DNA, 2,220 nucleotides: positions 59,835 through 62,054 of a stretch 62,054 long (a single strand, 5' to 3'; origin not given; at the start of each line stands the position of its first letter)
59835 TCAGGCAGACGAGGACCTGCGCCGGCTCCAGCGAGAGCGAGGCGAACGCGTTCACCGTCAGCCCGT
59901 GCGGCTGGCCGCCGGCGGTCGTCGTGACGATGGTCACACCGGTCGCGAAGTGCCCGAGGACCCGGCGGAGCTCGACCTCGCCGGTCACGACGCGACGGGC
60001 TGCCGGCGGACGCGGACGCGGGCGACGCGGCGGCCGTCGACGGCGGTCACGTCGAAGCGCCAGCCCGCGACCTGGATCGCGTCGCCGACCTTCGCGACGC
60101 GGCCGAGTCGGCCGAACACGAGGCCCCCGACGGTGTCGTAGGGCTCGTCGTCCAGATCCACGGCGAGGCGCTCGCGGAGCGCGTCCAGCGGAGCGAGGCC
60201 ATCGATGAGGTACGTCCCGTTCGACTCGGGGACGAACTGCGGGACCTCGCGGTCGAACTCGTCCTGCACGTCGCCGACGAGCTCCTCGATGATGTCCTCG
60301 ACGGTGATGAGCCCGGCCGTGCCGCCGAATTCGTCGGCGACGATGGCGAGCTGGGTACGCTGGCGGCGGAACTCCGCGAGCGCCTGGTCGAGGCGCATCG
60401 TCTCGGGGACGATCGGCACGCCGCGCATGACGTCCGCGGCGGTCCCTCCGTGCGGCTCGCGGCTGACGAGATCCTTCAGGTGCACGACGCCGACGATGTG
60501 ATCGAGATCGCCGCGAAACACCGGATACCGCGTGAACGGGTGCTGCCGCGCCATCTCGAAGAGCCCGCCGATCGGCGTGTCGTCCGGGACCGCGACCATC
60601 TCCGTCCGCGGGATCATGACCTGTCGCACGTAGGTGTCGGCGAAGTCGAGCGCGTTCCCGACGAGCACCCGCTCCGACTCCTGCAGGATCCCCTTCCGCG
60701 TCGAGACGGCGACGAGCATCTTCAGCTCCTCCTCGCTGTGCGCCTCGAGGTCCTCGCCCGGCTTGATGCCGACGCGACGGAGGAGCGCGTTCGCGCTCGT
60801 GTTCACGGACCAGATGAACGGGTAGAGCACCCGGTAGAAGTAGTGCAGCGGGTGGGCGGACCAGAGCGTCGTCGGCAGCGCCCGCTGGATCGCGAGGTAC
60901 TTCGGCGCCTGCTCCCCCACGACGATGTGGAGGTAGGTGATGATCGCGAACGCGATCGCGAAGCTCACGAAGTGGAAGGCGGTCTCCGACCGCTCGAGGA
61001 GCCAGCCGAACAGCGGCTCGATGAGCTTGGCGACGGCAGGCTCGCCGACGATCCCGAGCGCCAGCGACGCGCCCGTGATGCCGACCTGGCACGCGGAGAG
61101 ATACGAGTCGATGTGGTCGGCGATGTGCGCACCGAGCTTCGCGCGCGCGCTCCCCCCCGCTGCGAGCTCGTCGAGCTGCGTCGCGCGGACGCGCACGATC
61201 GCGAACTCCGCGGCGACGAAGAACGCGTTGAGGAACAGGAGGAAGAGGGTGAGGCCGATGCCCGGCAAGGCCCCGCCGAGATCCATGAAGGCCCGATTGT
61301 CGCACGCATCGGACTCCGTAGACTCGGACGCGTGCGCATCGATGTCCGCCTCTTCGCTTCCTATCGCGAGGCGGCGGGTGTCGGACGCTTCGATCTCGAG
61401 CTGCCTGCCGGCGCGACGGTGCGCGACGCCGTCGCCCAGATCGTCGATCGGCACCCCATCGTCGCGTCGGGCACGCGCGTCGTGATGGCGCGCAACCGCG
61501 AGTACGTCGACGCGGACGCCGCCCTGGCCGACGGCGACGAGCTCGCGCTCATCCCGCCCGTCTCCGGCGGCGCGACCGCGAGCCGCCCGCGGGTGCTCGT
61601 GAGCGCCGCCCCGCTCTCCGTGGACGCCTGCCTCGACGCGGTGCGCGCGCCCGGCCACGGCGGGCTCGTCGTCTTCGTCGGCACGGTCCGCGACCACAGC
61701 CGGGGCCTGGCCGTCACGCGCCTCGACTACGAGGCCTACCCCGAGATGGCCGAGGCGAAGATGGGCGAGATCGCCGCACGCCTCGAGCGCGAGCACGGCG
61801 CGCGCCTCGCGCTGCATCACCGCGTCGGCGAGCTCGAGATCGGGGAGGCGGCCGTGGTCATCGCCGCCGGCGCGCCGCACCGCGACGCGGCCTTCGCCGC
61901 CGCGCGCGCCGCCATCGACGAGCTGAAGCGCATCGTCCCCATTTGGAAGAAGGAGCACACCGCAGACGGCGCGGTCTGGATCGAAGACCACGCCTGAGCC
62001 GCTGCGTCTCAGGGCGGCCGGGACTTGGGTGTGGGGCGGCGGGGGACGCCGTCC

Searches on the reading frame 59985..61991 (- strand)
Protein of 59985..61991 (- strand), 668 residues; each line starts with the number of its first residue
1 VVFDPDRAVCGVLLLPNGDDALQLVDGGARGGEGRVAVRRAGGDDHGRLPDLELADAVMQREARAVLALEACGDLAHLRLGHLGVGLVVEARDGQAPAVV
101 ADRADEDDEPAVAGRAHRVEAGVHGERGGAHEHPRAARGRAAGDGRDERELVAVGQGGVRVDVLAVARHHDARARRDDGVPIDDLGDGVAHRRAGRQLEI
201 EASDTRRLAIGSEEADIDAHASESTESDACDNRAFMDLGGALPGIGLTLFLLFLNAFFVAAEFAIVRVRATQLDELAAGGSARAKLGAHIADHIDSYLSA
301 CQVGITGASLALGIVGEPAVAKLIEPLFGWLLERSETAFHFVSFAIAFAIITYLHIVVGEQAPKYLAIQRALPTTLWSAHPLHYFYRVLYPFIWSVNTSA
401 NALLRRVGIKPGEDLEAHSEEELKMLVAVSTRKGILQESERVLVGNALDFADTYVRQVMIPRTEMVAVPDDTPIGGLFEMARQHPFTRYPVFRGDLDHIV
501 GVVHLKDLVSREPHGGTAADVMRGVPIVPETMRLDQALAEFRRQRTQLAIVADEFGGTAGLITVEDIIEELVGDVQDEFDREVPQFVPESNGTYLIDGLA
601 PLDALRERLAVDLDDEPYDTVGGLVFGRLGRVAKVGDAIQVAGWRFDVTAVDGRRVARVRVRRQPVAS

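Call 102: search_protein_families(library=pfam, proteins=[window:59985-61991:-], max_evalue=0.00001)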
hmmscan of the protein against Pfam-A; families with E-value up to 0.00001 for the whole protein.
window:59985-61991:- (668 aa): 3 families
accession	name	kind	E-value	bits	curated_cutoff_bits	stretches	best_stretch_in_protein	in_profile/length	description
PF01595.25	CNNM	-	1.1e-52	178.8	28.4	1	247-440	2-181/181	Cyclin M transmembrane N-terminal domain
PF03471.22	CorC_HlyC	-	6.5e-24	84.2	27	1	590-664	4-80/81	Transporter associated domain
PF00571.33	CBS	-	1.4e-15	57.8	24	2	519-572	2-56/57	CBS domain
